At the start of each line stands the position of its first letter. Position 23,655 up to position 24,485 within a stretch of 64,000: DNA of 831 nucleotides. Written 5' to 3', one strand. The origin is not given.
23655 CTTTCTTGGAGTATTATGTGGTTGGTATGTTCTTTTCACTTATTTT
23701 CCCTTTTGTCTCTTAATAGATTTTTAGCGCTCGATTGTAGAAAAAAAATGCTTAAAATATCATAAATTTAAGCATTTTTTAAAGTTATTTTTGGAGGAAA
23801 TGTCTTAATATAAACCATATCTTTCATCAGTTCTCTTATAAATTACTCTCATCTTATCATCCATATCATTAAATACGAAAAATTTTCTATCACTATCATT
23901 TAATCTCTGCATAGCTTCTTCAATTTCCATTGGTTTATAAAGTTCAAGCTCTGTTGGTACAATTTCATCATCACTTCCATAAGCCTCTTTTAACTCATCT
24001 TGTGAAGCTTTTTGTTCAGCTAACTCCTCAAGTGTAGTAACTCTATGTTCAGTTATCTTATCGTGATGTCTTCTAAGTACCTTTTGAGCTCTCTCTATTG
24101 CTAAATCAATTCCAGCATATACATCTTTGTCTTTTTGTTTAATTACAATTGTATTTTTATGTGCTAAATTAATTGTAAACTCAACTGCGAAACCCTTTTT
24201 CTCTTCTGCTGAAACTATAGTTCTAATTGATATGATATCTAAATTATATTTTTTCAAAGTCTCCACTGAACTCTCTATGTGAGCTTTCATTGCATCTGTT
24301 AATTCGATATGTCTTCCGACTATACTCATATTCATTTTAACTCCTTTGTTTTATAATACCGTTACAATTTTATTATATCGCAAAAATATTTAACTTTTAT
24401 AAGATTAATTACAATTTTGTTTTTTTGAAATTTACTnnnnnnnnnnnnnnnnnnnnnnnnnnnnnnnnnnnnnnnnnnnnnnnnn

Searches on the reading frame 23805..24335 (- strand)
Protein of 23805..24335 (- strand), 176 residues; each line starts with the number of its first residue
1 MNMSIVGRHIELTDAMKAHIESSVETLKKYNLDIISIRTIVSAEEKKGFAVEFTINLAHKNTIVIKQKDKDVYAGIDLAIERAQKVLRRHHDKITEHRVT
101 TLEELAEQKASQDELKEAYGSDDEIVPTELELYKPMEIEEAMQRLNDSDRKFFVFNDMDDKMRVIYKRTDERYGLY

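Call 81: search_protein_families(library=pfam, proteins=[window:23805-24335:-], max_evalue=0.001)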
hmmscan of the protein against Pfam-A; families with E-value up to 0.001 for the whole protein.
window:23805-24335:- (176 aa): 2 families
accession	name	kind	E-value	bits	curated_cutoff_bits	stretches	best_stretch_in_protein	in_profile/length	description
PF02482.25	Ribosomal_S30AE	-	3.8e-19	69.7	23.7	1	4-94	2-87/88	Sigma 54 modulation protein / S30EA ribosomal protein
PF16321.10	Ribosom_S30AE_C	-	2e-14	53.5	25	1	122-175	3-57/57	Sigma 54 modulation/S30EA ribosomal protein C terminus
